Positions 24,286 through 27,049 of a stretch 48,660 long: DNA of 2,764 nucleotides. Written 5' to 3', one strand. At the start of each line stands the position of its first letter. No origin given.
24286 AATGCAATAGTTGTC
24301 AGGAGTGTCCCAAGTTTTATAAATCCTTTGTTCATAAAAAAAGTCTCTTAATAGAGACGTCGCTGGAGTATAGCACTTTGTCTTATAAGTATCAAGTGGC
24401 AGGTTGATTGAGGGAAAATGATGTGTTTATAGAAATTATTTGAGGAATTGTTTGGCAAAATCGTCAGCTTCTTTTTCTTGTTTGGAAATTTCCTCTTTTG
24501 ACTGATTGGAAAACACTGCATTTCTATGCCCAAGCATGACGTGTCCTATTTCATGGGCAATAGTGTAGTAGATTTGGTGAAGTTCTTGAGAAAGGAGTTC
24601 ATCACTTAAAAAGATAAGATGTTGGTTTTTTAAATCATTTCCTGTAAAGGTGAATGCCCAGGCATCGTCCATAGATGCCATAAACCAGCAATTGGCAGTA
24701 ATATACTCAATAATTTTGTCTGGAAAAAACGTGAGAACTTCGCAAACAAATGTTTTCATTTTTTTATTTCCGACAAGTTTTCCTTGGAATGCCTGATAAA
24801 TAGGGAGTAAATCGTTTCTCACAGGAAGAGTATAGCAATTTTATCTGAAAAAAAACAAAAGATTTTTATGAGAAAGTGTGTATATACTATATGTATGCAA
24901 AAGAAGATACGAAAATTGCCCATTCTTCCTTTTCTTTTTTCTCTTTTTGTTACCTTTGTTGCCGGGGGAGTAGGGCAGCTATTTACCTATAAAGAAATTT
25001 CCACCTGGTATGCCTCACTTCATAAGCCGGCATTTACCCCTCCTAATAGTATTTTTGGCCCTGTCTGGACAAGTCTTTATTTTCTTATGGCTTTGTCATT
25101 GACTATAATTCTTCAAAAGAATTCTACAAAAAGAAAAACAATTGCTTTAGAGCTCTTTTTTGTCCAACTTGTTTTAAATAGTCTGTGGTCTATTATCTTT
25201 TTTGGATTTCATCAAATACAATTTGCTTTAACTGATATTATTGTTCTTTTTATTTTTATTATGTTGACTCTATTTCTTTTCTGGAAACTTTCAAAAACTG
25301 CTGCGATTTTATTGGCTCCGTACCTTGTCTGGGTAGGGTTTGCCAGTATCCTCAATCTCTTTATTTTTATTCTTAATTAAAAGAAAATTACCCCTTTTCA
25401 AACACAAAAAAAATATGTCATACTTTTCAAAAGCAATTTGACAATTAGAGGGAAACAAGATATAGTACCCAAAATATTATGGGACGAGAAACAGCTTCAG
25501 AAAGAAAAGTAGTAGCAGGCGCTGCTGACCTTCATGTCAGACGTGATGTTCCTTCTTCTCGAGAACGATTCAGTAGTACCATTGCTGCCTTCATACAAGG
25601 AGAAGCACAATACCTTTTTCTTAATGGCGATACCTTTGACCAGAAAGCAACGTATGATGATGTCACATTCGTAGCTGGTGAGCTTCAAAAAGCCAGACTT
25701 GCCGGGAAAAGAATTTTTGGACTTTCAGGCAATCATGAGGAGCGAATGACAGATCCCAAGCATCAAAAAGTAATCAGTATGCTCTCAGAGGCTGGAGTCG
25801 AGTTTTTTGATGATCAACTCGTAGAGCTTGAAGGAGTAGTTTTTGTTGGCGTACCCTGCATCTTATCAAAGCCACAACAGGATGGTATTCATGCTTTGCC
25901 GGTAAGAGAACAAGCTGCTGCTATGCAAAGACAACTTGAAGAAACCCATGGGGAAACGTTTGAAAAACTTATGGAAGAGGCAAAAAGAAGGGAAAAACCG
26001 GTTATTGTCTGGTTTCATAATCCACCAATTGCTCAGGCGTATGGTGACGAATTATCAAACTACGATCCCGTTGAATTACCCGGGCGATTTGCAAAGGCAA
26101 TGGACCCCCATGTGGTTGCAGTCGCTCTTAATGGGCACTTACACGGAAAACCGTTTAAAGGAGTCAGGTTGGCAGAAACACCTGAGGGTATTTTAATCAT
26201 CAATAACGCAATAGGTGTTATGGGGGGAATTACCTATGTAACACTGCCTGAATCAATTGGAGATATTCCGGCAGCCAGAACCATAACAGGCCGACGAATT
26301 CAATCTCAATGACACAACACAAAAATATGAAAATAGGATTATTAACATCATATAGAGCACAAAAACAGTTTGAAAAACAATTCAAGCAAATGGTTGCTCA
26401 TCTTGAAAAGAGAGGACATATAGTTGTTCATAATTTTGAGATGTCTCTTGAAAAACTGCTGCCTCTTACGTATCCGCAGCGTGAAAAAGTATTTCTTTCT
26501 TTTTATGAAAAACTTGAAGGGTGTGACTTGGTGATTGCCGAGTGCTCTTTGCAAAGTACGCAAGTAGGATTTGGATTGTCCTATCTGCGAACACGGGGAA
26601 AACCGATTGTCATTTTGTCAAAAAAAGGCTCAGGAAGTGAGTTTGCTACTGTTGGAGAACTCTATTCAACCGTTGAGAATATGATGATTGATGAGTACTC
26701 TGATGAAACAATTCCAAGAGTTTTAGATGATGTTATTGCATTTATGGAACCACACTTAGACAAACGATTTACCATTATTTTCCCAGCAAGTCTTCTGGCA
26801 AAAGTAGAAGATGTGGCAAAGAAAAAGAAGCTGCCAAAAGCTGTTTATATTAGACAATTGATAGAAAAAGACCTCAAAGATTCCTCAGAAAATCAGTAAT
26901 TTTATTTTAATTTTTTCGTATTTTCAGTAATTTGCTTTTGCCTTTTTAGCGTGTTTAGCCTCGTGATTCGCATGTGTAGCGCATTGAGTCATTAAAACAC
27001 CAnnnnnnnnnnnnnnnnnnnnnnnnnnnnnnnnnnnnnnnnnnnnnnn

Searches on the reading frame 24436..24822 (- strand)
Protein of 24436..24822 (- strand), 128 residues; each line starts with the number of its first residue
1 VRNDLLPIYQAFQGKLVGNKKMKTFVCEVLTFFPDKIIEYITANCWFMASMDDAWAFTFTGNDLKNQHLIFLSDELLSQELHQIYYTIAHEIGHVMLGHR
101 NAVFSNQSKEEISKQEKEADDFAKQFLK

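Call 27: search_protein_families(library=pfam, proteins=[window:24436-24822:-], max_evalue=0.001)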
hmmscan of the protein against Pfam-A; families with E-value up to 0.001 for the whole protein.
window:24436-24822:- (128 aa): 2 families
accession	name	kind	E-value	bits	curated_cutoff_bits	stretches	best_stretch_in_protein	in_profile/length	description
PF06114.19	Peptidase_M78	-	9.3e-05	22.7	22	1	66-127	27-86/123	IrrE N-terminal-like domain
PF01435.24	Peptidase_M48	-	0.00017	21.9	20.3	1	52-103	34-84/186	Peptidase family M48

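Call 105: search_protein_families(library=padloc, proteins=[window:24436-24822:-], max_evalue=0.001)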
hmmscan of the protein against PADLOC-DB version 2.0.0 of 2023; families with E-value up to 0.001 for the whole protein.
window:24436-24822:- (128 aa): 12 families
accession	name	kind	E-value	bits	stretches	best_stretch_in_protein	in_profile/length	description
PDLC03945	RmrA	-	2.2e-08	31.7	1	86-127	210-250/394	-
PDLC03944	RmrA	-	2.4e-08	31.4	1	63-127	180-242/384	-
PDLC04141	capP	-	1.1e-07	29.6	1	62-127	51-112/242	capP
PDLC03947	RmrA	-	1.5e-06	25.3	1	65-127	191-251/383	-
PDLC03954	RmrA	-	2e-06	25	1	63-127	189-251/380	-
PDLC03011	peptidase_U41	-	1.1e-05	23.2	1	84-124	159-192/378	-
PDLC03952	RmrA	-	3.4e-05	20.9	1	66-127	204-263/395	-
PDLC02355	Lit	-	4e-05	21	1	83-126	148-186/290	Lit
PDLC03949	RmrA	-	0.00015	18.7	1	85-127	190-225/363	-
PDLC03953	RmrA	-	0.00046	17.5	1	86-127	210-243/373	-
PDLC03946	RmrA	-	0.00049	16.9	1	66-127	175-227/357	-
PDLC03950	RmrA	-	0.00055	17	1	83-127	195-238/369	-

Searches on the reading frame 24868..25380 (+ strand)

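Call 27: search_protein_families(library=pfam, proteins=[window:24868-25380:+], max_evalue=0.001)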
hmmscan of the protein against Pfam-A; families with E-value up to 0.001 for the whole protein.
window:24868-25380:+ (170 aa): 1 family
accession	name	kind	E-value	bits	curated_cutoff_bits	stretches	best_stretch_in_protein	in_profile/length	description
PF03073.20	TspO_MBR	-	1.3e-45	155.1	24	1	27-167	3-144/145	TspO/MBR family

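Call 105: search_protein_families(library=padloc, proteins=[window:24868-25380:+], max_evalue=0.001)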
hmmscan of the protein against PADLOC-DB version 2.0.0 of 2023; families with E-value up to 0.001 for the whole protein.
window:24868-25380:+ (170 aa): 0 families

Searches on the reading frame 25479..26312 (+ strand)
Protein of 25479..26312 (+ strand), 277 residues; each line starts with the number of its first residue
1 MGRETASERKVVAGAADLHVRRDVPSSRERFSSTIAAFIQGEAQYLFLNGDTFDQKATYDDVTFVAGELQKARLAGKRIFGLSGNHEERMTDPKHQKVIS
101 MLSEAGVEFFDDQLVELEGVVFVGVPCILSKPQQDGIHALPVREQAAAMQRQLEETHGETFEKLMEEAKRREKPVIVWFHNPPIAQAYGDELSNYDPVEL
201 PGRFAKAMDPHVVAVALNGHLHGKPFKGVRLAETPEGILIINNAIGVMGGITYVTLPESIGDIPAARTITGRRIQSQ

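Call 3: search_protein_families(library=pfam, proteins=[window:25479-26312:+], max_evalue=0.1)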
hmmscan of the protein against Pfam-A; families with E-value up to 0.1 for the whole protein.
window:25479-26312:+ (277 aa): 2 families
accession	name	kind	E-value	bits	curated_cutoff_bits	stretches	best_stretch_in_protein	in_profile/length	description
PF00149.33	Metallophos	-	2.3e-09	38.4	21.5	1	13-223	4-190/191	Calcineurin-like phosphoesterase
PF18929.5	DUF5678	-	0.068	13.4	23.2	0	157-178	21-44/49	Family of unknown function (DUF5678)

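Call 4: search_protein_families(library=padloc, proteins=[window:25479-26312:+], max_evalue=0.1)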
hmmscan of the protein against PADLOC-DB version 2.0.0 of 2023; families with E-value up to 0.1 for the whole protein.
window:25479-26312:+ (277 aa): 2 families
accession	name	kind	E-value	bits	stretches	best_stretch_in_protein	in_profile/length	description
PDLC00736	Effector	-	0.00042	17.3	1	40-105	37-104/561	Endonuclease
PDLC04908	PDC-S10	-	0.0013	16.1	1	81-130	65-112/223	-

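Call 5: search_protein_families(library=ncbifam, proteins=[window:25479-26312:+], max_evalue=0.1)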
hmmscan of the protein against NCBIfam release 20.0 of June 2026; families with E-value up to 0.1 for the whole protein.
window:25479-26312:+ (277 aa): 3 families
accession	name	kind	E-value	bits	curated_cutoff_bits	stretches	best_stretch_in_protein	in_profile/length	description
NF008460.0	PRK11340.1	equivalog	0.0046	16.4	188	1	15-113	55-149/271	phosphodiesterase YaeI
NF003743.0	PRK05340.1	equivalog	0.0078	15.4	134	1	16-86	8-81/242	UDP-2,3-diacylglucosamine diphosphatase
TIGR04123.1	P_estr_lig_assc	hypoth_equivalog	0.078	12.4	150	0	40-100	62-121/207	ligase-associated DNA damage response endonuclease PdeM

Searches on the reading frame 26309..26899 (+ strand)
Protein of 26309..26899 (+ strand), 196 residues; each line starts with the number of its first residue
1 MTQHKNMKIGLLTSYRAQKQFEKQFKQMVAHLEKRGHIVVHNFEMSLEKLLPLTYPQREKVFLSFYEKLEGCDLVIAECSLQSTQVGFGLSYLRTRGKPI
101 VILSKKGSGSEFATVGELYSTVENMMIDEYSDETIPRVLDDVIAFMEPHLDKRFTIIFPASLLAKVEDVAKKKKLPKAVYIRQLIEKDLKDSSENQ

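Call 3: search_protein_families(library=pfam, proteins=[window:26309-26899:+], max_evalue=0.1)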
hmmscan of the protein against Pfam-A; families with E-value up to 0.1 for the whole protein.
window:26309-26899:+ (196 aa): 3 families
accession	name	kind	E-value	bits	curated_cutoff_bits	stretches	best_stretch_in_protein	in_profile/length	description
PF01852.25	START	-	0.0032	17.3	22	1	16-139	68-182/207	START domain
PF05014.21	Nuc_deoxyrib_tr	-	0.0058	17.2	28.8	1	22-107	14-100/117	Nucleoside 2-deoxyribosyltransferase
PF01425.27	Amidase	-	0.038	13.5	27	1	3-54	233-287/445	Amidase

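Call 4: search_protein_families(library=padloc, proteins=[window:26309-26899:+], max_evalue=0.1)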
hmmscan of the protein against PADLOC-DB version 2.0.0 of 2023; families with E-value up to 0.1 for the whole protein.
window:26309-26899:+ (196 aa): 0 families

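Call 5: search_protein_families(library=ncbifam, proteins=[window:26309-26899:+], max_evalue=0.1)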
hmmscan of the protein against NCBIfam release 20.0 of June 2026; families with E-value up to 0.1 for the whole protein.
window:26309-26899:+ (196 aa): 1 family
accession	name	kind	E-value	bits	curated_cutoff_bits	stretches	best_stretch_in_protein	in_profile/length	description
NF048017.1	antitoxin_RelB_like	equivalog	0.032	14.4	50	1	159-191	3-35/70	type II toxin-antitoxin system RelB family antitoxin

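Call 60: search_solved_structures(query=A5, max_evalue=10)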
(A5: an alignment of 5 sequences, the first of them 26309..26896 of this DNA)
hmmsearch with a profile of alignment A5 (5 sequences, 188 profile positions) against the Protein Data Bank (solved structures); distinct sequences matched with E-value up to 10: 7.
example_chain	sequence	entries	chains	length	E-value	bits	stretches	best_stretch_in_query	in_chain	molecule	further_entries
2klh_A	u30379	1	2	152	0.00086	22.1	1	5-135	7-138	c-Myc-responsive protein Rcl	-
4fyh_A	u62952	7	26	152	0.00095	22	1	5-135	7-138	Deoxyribonucleoside 5'-monophosphate N-glycosidase | 2'-deoxynucleoside 5'-phosphate N-hydrolase 1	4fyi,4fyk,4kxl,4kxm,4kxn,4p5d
2khz_A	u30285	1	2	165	0.002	20.9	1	5-135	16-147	c-Myc-responsive protein Rcl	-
1b01_A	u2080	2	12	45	0.77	12.5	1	145-181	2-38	TRANSCRIPTIONAL REPRESSOR COPG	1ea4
2cpg_A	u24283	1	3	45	0.8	12.4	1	145-181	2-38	TRANSCRIPTIONAL REPRESSOR COPG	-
8fw5_D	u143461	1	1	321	1.1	12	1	27-67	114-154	GTP-binding protein Gtr1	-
2dyk_A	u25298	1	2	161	1.6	11.4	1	61-100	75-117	GTP-binding protein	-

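Call 102: search_solved_structures(query=A5, max_evalue=0.01, show_alignments=2)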
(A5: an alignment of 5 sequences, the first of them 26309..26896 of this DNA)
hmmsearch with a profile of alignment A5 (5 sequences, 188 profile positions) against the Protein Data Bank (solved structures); distinct sequences matched with E-value up to 0.01: 3.
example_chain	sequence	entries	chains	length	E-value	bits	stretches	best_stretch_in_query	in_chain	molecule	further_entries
2klh_A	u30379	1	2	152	0.00086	22.1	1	5-135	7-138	c-Myc-responsive protein Rcl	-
4fyh_A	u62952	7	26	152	0.00095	22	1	5-135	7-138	Deoxyribonucleoside 5'-monophosphate N-glycosidase | 2'-deoxynucleoside 5'-phosphate N-hydrolase 1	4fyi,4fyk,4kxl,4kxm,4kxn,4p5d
2khz_A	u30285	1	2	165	0.002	20.9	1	5-135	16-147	c-Myc-responsive protein Rcl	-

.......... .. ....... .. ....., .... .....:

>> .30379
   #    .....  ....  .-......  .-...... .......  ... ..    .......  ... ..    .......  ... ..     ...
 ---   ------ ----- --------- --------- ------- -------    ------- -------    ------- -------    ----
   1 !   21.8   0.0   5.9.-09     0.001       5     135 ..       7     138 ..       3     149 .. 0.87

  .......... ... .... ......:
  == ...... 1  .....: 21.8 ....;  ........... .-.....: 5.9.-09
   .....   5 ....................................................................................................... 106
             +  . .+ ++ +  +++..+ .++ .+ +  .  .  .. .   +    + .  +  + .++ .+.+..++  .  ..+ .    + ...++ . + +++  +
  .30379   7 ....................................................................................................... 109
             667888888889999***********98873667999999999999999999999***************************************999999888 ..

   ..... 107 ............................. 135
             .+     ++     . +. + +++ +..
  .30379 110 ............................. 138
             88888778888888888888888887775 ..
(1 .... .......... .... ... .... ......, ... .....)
